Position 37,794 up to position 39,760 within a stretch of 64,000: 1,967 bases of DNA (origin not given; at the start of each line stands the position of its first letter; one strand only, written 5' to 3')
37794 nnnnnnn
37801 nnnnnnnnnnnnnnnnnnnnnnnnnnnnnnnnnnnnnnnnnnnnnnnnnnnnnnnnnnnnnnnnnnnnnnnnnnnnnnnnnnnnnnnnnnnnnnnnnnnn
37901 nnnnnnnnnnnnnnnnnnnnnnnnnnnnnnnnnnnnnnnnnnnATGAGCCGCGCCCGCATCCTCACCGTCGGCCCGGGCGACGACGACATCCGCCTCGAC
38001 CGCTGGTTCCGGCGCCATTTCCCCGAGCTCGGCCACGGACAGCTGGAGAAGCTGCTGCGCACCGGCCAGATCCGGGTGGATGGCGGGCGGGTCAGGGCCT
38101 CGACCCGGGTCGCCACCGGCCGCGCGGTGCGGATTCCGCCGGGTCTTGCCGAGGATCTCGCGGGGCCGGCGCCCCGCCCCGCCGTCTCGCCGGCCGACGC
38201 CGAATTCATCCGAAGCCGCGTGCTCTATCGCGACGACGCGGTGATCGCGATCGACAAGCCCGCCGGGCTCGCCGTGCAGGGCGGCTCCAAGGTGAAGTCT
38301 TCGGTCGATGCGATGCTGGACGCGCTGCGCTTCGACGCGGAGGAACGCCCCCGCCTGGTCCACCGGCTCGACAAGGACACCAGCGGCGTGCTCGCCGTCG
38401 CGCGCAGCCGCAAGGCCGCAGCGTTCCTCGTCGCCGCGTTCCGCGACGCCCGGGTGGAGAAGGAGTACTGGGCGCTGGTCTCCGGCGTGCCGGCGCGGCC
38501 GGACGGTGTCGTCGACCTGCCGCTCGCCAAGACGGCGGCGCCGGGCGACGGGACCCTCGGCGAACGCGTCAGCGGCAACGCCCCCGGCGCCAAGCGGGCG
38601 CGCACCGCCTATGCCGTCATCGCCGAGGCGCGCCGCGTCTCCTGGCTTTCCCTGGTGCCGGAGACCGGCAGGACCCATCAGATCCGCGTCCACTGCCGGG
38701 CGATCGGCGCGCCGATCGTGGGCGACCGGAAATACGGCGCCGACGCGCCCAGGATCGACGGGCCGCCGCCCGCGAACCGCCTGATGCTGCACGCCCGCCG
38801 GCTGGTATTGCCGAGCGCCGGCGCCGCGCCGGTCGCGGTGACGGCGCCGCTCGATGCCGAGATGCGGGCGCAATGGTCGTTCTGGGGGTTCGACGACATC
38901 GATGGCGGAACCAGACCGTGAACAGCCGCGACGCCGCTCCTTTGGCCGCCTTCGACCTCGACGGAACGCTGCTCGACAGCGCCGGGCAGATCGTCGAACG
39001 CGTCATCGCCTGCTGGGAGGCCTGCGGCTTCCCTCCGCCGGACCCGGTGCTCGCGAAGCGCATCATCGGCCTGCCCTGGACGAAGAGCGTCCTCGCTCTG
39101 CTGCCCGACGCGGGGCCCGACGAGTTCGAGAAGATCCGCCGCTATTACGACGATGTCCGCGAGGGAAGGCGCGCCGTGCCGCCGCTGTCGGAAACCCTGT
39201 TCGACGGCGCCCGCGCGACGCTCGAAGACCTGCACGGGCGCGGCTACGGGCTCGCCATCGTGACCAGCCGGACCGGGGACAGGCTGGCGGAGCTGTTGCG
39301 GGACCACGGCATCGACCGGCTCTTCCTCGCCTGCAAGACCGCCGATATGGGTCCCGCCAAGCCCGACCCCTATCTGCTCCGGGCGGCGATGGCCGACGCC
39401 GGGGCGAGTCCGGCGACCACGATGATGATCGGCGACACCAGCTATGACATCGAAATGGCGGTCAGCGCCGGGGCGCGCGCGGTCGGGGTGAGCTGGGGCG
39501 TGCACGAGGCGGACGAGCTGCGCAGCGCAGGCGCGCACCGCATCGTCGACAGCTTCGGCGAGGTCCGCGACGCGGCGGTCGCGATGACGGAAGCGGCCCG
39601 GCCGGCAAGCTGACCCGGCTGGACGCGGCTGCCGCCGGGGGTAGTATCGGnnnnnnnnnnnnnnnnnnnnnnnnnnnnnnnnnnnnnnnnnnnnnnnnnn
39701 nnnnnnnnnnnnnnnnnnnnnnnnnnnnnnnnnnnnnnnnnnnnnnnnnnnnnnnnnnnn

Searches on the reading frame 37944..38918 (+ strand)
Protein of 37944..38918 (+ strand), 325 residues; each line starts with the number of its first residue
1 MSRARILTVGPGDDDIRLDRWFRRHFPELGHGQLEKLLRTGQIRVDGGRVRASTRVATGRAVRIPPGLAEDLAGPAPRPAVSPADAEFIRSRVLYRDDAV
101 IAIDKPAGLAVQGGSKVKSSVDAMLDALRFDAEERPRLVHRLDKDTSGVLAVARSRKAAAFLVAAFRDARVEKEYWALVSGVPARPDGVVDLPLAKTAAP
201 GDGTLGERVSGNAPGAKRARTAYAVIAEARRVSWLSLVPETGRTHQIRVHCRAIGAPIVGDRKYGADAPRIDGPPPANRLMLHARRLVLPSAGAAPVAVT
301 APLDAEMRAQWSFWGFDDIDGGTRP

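Call 24: search_protein_families(library=pfam, proteins=[window:37944-38918:+], max_evalue=0.001)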
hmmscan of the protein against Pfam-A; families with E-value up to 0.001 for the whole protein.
window:37944-38918:+ (325 aa): 1 family
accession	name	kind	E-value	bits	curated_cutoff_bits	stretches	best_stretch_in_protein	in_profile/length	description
PF00849.27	PseudoU_synth_2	-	2.9e-32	112.4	26.8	1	100-252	2-151/152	RNA pseudouridylate synthase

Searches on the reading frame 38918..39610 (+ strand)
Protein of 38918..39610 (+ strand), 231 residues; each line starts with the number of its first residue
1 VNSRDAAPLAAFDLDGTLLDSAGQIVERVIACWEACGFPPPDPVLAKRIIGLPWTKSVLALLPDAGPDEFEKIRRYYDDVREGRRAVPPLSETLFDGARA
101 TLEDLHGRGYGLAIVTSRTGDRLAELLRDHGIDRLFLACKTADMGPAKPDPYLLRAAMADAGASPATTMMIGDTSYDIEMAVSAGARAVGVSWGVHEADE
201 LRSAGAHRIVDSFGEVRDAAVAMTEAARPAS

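Call 24: search_protein_families(library=pfam, proteins=[window:38918-39610:+], max_evalue=0.001)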
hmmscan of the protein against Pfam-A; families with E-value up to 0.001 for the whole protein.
window:38918-39610:+ (231 aa): 5 families
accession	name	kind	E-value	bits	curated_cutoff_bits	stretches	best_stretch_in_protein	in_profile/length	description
PF13419.12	HAD_2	-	2.9e-28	99.6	23.8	1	12-191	3-178/178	Haloacid dehalogenase-like hydrolase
PF00702.32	Hydrolase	-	4.2e-21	76.6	26.4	1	10-185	4-191/191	haloacid dehalogenase-like hydrolase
PF13242.12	Hydrolase_like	-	3.9e-15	56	22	1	148-215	4-74/75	HAD-hyrolase-like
PF12710.13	HAD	-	1.1e-09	39.5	27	1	10-181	1-188/189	haloacid dehalogenase-like hydrolase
PF08282.18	Hydrolase_3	-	7.9e-06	26.2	20.9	0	11-30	2-21/255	haloacid dehalogenase-like hydrolase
